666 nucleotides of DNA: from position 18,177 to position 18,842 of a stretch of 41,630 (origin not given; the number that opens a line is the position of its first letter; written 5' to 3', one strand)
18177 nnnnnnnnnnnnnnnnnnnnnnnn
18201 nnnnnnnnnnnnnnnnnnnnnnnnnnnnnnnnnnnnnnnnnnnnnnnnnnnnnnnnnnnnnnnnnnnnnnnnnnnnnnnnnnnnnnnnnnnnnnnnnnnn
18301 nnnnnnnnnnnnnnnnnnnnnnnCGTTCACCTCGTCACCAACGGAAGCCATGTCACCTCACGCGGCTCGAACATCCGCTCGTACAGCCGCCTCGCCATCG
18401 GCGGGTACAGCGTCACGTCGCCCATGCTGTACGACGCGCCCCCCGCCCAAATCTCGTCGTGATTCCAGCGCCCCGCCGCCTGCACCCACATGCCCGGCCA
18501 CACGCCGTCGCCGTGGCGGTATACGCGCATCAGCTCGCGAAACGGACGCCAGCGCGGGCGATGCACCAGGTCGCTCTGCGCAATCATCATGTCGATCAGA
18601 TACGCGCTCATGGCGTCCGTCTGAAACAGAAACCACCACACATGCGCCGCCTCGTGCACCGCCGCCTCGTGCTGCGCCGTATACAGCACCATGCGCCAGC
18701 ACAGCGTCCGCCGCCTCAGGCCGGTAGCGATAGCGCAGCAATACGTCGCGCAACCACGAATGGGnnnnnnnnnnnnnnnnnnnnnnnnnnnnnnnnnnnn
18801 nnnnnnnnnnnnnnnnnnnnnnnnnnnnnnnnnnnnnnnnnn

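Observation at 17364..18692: Secreted S8 subtilisin-like protease plus a small HExxH protein inside the phage lysis module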

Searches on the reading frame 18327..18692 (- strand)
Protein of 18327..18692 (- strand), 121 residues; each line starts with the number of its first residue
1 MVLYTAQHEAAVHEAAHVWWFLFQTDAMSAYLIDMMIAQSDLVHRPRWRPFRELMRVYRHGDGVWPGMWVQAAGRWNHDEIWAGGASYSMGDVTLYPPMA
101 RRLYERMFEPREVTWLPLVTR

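Call 3: search_protein_families(library=pfam, proteins=[window:18327-18692:-], max_evalue=0.01)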
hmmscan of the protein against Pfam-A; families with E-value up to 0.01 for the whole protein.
window:18327-18692:- (121 aa): 0 families

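Call 4: search_protein_families(library=phrogs, proteins=[window:18327-18692:-], max_evalue=0.01)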
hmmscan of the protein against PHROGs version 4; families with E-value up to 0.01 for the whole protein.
window:18327-18692:- (121 aa): 0 families

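Call 9: find_homologous_proteins(query=window:18327-18692:-, max_evalue=0.01)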
Query window:18327-18692:- (121 aa): 6 proteins with E <= 0.01 among 6 candidates.
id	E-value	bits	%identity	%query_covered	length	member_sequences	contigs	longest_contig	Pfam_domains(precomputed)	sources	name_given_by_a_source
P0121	3.6e-75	268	96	99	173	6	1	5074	-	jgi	-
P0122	2.5e-50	188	70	100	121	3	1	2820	-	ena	-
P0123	4.0e-45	171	67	98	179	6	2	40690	-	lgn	-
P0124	1.4e-36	143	71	74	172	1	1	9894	-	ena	-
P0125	3.4e-30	123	54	98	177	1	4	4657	-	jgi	-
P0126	3.4e-30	123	51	98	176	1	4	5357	-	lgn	-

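Call 13: find_encoding_contigs(protein=P0123, flank=10000, max_places=4)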
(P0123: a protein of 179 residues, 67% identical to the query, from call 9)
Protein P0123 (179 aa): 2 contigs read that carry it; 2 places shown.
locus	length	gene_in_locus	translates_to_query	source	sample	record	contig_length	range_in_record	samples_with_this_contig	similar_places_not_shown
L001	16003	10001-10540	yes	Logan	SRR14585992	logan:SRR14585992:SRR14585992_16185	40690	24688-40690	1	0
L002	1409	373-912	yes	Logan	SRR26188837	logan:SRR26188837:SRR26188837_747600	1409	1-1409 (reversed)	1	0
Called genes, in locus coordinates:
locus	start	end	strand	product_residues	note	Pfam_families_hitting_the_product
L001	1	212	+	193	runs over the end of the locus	-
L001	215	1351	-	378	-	PF01385:OrfB_IS605, PF07282:Cas12f1-like_TNB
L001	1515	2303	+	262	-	-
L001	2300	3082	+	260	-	-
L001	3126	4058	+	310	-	-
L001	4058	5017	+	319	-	-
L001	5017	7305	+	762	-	-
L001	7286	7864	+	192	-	-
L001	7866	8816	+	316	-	-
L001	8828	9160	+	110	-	-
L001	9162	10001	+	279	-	-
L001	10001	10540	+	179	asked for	-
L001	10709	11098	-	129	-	-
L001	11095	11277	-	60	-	-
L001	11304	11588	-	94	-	-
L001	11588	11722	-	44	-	-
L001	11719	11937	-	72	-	-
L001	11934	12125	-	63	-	-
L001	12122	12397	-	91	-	-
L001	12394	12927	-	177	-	-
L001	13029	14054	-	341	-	-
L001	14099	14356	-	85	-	-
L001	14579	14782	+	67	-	-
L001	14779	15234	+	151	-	-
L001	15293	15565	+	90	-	-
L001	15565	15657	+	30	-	-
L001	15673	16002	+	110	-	?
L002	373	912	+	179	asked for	-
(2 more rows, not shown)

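Call 14: find_encoding_contigs(protein=P0121, flank=10000, max_places=4)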
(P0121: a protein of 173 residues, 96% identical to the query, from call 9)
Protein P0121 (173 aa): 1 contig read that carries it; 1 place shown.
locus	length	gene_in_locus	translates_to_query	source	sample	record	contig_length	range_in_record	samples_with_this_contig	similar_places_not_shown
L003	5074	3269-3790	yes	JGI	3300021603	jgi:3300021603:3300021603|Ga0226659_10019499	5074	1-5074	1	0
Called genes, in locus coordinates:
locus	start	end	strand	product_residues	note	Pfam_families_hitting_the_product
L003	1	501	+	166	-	?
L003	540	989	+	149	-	-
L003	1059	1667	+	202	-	-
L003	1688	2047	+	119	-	-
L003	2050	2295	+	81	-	-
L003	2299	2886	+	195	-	PF05135:Phage_connect_1 (weak), PF24163:HCP (weak)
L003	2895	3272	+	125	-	PF05521:Phage_HCP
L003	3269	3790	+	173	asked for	-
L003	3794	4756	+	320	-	PF00082:Peptidase_S8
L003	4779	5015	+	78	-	-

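Call 17: find_encoding_contigs(protein=P0122, flank=10000, max_places=3)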
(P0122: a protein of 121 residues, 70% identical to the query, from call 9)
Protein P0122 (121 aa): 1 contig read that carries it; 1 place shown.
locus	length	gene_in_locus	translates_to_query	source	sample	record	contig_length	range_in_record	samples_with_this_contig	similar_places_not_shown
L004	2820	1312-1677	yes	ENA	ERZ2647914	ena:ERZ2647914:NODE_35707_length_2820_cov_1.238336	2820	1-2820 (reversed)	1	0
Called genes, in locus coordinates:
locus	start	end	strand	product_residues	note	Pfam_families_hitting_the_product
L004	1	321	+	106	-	?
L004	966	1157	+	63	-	-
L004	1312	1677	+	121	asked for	-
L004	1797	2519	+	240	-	-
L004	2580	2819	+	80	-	?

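Call 18: find_encoding_contigs(protein=P0124, flank=10000, max_places=3)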
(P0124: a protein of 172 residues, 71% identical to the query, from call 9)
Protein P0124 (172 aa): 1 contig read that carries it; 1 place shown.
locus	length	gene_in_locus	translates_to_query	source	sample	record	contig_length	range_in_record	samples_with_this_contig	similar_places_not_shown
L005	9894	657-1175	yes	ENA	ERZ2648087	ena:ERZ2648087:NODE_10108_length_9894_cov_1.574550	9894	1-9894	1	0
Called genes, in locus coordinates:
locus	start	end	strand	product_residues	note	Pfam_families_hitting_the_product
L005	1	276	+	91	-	?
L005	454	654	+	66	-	-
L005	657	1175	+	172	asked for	-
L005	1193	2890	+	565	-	PF11860:Muramidase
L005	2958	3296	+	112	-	PF05105:Phage_holin_4_1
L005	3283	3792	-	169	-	-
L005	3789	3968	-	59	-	-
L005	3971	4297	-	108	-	PF03819:MazG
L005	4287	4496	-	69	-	-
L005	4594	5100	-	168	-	-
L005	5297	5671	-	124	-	-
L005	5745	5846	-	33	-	-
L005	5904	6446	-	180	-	PF07505:DUF5131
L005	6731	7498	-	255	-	PF04098:Rad52_Rad22 (faint)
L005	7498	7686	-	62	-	-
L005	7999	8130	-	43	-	-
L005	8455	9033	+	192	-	-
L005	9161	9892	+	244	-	?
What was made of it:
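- Tried and rejected: Frameshifts in L004 and L005 were not interpreted, because those contigs have only 1.2-1.6x coverage (calls 17, 18).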

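Call 19: search_protein_families(library=phrogs, proteins=[L001:1515-2303:+, L001:2300-3082:+, L001:3126-4058:+, L001:4058-5017:+, L001:5017-7305:+, L001:7286-7864:+, L001:7866-8816:+, L001:8828-9160:+, L001:9162-10001:+, L001:10709-11098:-], max_evalue=0.01)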
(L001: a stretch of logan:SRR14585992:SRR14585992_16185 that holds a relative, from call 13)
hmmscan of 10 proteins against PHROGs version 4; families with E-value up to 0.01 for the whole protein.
L001:1515-2303:+ (262 aa): 4 families
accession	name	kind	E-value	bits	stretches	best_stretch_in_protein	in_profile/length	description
phrog_1101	-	tail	5.8e-06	25.4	1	114-188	553-629/1405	tail protein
phrog_5313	-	unknown function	0.00045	19.4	1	107-187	956-1042/1052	-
phrog_7578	-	unknown function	0.00051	20.1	1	118-188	26-98/300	-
phrog_11439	-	tail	0.00093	18.5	1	116-203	200-288/775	tail fiber protein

L001:2300-3082:+ (260 aa): 1 family
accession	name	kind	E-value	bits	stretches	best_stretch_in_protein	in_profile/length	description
phrog_9942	-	tail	0.0013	17.8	0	88-159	1083-1149/1178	tail fiber protein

L001:3126-4058:+ (310 aa): 3 families
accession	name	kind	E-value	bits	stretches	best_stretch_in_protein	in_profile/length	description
phrog_38058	-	tail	4.5e-06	26.2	1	135-189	134-193/708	tail fiber protein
phrog_12150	-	unknown function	5.7e-05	23.2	1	131-161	101-131/477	-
phrog_17342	-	unknown function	0.0043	17.4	1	97-151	170-228/326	-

L001:4058-5017:+ (319 aa): 2 families
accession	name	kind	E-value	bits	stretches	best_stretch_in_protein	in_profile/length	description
phrog_38058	-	tail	4.6e-05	22.9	1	75-181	138-237/708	tail fiber protein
phrog_12150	-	unknown function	5.4e-05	23.3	1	135-165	101-131/477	-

L001:5017-7305:+ (762 aa): 0 families

L001:7286-7864:+ (192 aa): 0 families

L001:7866-8816:+ (316 aa): 0 families

L001:8828-9160:+ (110 aa): 0 families

L001:9162-10001:+ (279 aa): 1 family
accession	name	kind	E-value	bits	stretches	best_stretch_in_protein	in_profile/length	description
phrog_10356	-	head and packaging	1e-12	48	1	4-274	365-625/852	virion structural protein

L001:10709-11098:- (129 aa): 0 families

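Call 20: search_protein_families(library=pfam, proteins=[L001:1515-2303:+, L001:2300-3082:+, L001:3126-4058:+, L001:4058-5017:+, L001:5017-7305:+, L001:7286-7864:+, L001:7866-8816:+, L001:8828-9160:+, L001:9162-10001:+, L001:10001-10540:+], max_evalue=0.01)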
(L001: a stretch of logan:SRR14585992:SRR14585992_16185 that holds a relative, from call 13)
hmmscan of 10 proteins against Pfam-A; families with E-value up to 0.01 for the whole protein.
L001:1515-2303:+ (262 aa): 1 family
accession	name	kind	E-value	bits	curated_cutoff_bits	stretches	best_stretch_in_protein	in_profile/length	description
PF23666.2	Rcc01698_C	-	0.0029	18.3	27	1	145-187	48-97/98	Rcc01698-like, C-terminal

L001:2300-3082:+ (260 aa): 0 families

L001:3126-4058:+ (310 aa): 1 family
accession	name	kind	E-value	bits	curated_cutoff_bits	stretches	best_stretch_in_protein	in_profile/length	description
PF18454.7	Mtd_N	-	0.0096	16.3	26.3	0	110-123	23-36/37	Major tropism determinant N-terminal domain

L001:4058-5017:+ (319 aa): 0 families

L001:5017-7305:+ (762 aa): 0 families

L001:7286-7864:+ (192 aa): 0 families

L001:7866-8816:+ (316 aa): 0 families

L001:8828-9160:+ (110 aa): 0 families

L001:9162-10001:+ (279 aa): 0 families

L001:10001-10540:+ (179 aa): 0 families

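Call 33: search_protein_families(library=ncbifam, proteins=[P0121], max_evalue=0.01)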
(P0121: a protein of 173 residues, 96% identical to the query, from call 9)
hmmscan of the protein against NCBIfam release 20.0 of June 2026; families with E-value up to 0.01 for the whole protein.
P0121 (173 aa): 0 families

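Call 36: predict_structure(alignment_id=A3)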
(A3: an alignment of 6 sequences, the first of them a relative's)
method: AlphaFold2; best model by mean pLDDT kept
length: 173 residues; sequences in the alignment: 6
mean_pLDDT: 65.4   pTM: 0.61
mean pLDDT of the five models: 65.4, 60.0, 55.6, 55.3, 52.8
residues with pLDDT >= 90: 10; 70-90: 63; 50-70: 66; < 50: 34
segments of 3 or more residues with pLDDT < 50: 121-143, 166-173
pLDDT, mean of each block of 10 residues (from residue 1): 84 85 91 72 79 82 77 73 56 53 59 58 41 43 52 67 50 32
secondary structure, 60 per line:
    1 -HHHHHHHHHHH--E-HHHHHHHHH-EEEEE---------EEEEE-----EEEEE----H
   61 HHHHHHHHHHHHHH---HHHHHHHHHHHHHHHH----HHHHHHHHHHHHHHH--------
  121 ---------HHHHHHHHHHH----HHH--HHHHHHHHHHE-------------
elements in order: H2-12 H17-25 E27-31 E41-45 E51-55 H60-74 H78-93 H98-112 H130-140 H150-159

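Call 38: search_protein_representatives(alignment_id=A3)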
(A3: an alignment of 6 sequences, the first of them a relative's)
Query: 6 sequences, 175 profile positions. Proteins with E-value up to 0.001 (for the whole library): 132; up to 1e-10: 58; up to 1e-30: 10. The best 132 are listed.
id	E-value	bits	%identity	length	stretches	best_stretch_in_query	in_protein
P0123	1.6e-94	330.9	-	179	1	1-174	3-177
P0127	2.3e-82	291.3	-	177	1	1-175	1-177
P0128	5.9e-58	211.9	-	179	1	1-174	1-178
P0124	4.5e-54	199.2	-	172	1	3-175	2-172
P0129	4.3e-50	186.3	-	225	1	29-174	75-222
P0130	1.3e-48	181.4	-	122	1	58-174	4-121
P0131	6.8e-45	169.3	-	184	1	2-175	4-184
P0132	6.0e-40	153.2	-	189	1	3-174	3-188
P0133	7.4e-38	146.4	-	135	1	2-117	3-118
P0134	3.8e-36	140.8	-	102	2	2-80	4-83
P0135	2.4e-30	122.0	-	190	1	2-162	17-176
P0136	3.4e-29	118.2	-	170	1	4-174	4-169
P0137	2.4e-27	112.2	-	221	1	4-173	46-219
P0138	5.2e-27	111.1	-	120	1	68-174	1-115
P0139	1.3e-24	103.2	-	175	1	4-173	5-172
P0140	1.7e-22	96.4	-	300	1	4-165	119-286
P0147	4.7e-20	88.4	-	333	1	3-166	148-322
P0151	3.1e-17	79.3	-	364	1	6-163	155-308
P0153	9.5e-17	77.7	-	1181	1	3-163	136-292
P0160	2.0e-15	73.3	-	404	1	5-164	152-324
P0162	5.0e-15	72.1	-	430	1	3-163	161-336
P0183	1.1e-10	57.9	-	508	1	1-165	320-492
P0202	7.5e-09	52.0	-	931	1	20-165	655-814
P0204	1.0e-08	51.5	-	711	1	4-164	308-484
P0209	2.2e-08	50.5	-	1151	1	6-165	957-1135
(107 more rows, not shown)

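Call 39: search_protein_families(library=pfam, proteins=[P0140, P0147, P0151, P0153, P0160, P0162, P0183, P0202, P0204, P0209], max_evalue=0.001)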
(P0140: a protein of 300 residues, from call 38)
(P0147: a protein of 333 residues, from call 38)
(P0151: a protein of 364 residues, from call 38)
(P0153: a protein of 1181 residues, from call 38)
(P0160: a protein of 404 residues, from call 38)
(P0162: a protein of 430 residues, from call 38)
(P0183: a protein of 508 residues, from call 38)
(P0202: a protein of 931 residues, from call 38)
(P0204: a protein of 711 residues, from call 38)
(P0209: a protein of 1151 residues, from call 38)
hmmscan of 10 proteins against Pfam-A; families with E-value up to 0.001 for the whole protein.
P0140 (300 aa): 0 families

P0147 (333 aa): 0 families

P0151 (364 aa): 0 families

P0153 (1181 aa): 0 families

P0160 (404 aa): 0 families

P0162 (430 aa): 0 families

P0183 (508 aa): 0 families

P0202 (931 aa): 0 families

P0204 (711 aa): 3 families
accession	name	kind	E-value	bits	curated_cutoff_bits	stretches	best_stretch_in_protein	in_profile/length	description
PF18998.6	Flg_new_2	-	3e-14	53.2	23.6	1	637-708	2-71/73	Divergent InlB B-repeat domain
PF00041.27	fn3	-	7.2e-06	26.6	25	1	220-295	2-79/84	Fibronectin type III domain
PF07828.18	PA-IL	-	0.00024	21.6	22.5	1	84-188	12-120/121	PA-IL-like protein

P0209 (1151 aa): 2 families
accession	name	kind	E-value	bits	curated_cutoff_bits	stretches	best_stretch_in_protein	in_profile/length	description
PF01833.30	TIG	-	1.8e-05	25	20.9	1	702-761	13-72/84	IPT/TIG domain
PF00404.24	Dockerin_1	-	4.1e-05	24.1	22.9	1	874-917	7-54/57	Dockerin type I domain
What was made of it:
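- Relatives are domains of extracellular proteins (call 39).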

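Call 40: fold_search(model_id=the predicted structure, library=pdb)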
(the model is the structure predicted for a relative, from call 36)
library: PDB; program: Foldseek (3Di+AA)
matches with E <= 10: 76; with E <= 0.001: 0
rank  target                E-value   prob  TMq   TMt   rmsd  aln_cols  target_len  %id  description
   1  3kwv_C                7.1e-01  0.08  0.21  0.17  12.4       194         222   12  Structural basis for the unfolding of anthrax lethal factor by protective antigen oligomers (released 2010-11-10)
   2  5y0v_A                9.5e-01  0.14  0.20  0.08   5.7        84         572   14  Crystal Structure of insect beta-N-acetyl-D-hexosaminidase OfHex1 complexed with berberine (released 2018-01-24)
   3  2vc9                  1.1e+00  0.44  0.26  0.06   3.7        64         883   14  Family 89 Glycoside Hydrolase from Clostridium perfringens in complex with 2-acetamido-1,2-dideoxynojirmycin (released 2008-03-18)
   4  2vca                  1.4e+00  0.38  0.26  0.06   3.7        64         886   14  Family 89 glycoside hydrolase from Clostridium perfringens in complex with beta-N-acetyl-D-glucosamine (released 2008-03-18)
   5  8slm                  1.7e+00  0.12  0.24  0.18   7.8       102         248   12  Crystal structure of Deinococcus geothermalis PprI (released 2024-03-13)
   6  4a4a_A                1.9e+00  0.16  0.23  0.06   5.0        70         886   16  CpGH89 (E483Q, E601Q), from Clostridium perfringens, in complex with its substrate GlcNAc-alpha-1,4-galactose (released 2012-04-04)
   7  4fxq_A                1.9e+00  0.08  0.20  0.10   7.7        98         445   11  Full-length Certhrax toxin from Bacillus cereus in complex with Inhibitor P6 (released 2012-09-26)
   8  3nsm                  2.0e+00  0.08  0.19  0.07   7.6        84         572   14  Crystal Structure of insect beta-N-acetyl-D-hexosaminidase OfHex1 from Ostrinia furnacalis (released 2010-11-24)
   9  5oar_D                2.2e+00  0.18  0.22  0.09   3.7        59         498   17  Crystal structure of native beta-N-acetylhexosaminidase isolated from Aspergillus oryzae (released 2017-12-27)
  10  8tou_A                2.2e+00  0.13  0.20  0.07   7.5        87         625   14  ACE2-peptide 2 complex crystal form 3 (released 2024-02-07)
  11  7mfk                  2.3e+00  0.25  0.25  0.06   3.7        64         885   14  Structure of the Clostridium perfringens GH89 in complex with alpha-HNJNAc (released 2021-07-28)
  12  3wmb                  2.3e+00  0.08  0.19  0.07   8.2        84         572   13  Crystal structure of insect beta-N-acetyl-D-hexosaminidase OfHex1 complexed with naphthalimide derivative Q1 (released 2014-11-05)
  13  8xye_B                2.6e+00  0.10  0.19  0.07   7.7        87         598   11  Crystal structure of SARS-CoV-2 BA.4 RBD and human ACE2 (released 2025-01-22)
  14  3s6t                  2.6e+00  0.08  0.19  0.07   7.6        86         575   15  Crystal Structure of insect beta-N-acetyl-D-hexosaminidase OfHex1 V327G complexed with PUGNAc (released 2012-04-11)
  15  3vtr_A                2.6e+00  0.07  0.20  0.08   7.4        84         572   11  Crystal Structure of insect beta-N-acetyl-D-hexosaminidase OfHex1 E328A complexed with TMG-chitotriomycin (released 2013-01-16)
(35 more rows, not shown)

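Call 44: find_related_loci(query=A3, collection=genome_contigs, flank=8000)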
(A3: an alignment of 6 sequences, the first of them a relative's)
Query A3 (173 aa) in genome_contigs; peptide patterns used: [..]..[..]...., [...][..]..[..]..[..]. (x = any residue, [..] = any of these).
184 stretches matched a pattern, but none encodes a relative of the query by tblastn (E <= 1e-3).
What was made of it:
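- Tried and rejected: Genome-collection scan with zincin patterns: 184 pattern hits, none confirmed (call 44).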

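Call 46: find_related_loci(query=A3, collection=viral_contigs, flank=6000)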
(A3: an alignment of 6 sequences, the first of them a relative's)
Query A3 (173 aa) in viral_contigs; peptide patterns used: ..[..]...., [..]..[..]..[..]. (x = any residue, [..] = any of these).
66 stretches matched a pattern; 2 encode a relative of the query (tblastn E <= 1e-3); 2 distinct loci.
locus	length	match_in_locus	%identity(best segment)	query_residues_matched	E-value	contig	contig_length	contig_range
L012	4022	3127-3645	97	1-173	3e-115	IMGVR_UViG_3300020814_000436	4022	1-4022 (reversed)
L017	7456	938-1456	52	4-173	7e-49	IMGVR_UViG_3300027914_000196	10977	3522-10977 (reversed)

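Call 49: find_encoding_contigs(protein=P0126, flank=8000, max_places=4)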
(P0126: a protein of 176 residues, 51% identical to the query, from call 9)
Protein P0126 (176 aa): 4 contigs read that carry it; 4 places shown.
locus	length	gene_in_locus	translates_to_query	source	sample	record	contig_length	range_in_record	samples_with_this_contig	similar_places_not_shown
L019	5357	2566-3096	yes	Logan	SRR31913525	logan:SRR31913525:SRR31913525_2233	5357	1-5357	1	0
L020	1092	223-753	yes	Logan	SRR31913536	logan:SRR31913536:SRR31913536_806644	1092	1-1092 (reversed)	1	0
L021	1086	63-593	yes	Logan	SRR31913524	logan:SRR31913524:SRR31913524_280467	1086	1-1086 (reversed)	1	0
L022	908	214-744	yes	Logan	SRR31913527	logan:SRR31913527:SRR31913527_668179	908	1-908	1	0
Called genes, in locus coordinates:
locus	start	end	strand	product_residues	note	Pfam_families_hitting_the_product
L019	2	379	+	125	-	?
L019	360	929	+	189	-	-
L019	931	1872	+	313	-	-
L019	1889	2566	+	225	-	-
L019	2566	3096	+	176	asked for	-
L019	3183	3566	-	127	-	-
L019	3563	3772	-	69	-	-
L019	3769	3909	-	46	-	-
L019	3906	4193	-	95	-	-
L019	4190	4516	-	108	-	-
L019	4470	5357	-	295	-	?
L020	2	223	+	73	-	?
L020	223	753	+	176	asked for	-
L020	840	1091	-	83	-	?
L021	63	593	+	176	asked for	-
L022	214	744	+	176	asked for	-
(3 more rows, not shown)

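Call 51: search_protein_families(library=pfam, alignment_id=A4, max_evalue=1)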
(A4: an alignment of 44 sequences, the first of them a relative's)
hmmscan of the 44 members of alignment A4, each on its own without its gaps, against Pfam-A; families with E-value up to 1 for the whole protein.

A. member 1, P0121 (173 aa): 1 family
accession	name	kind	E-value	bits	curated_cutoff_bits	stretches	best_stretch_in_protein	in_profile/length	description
PF02751.19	TFIIA_gamma_C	-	0.25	12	27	0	108-117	5-14/43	Transcription initiation factor IIA, gamma subunit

B. families by the number of members that match (of 44 scanned): 17 families
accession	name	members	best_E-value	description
PF19750.4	DUF6237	1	0.00058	Family of unknown function (DUF6237)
PF14347.11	DUF4399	1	0.014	Domain of unknown function (DUF4399)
PF22686.1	Alg17C_C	1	0.027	Exo-oligoalginate lyase-like, C-terminal domain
PF04229.20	GrpB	1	0.033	GrpB protein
PF18818.7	MPTase-PolyVal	1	0.04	Zincin-like metallopeptidase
PF04030.19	ALO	1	0.058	D-arabinono-1,4-lactone oxidase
PF13279.12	4HBT_2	1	0.067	Thioesterase-like superfamily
PF22943.2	HTH_68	1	0.082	Putative helix-turn-helix domain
PF12049.13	DUF3531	1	0.088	Protein of unknown function (DUF3531)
PF15575.11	Imm49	1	0.1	Immunity protein 49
PF09489.15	CbtB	1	0.11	Probable cobalt transporter subunit (CbtB)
PF14136.11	DUF4303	1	0.12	Domain of unknown function (DUF4303)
PF20573.4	DUF6782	1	0.16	Putative metallopeptidase family (DUF6782)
PF06114.19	Peptidase_M78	1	0.18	IrrE N-terminal-like domain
PF19380.4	DUF5955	1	0.22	Family of unknown function (DUF5955)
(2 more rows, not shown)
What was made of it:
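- On ImmA/IrrE (Peptidase M78): 1 of 44 members matches at E 0.18 (call 51).
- Tried and rejected: Pfam, NCBIfam and PHROG searches for the zincin: nothing (calls 3, 4, 33, 51).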
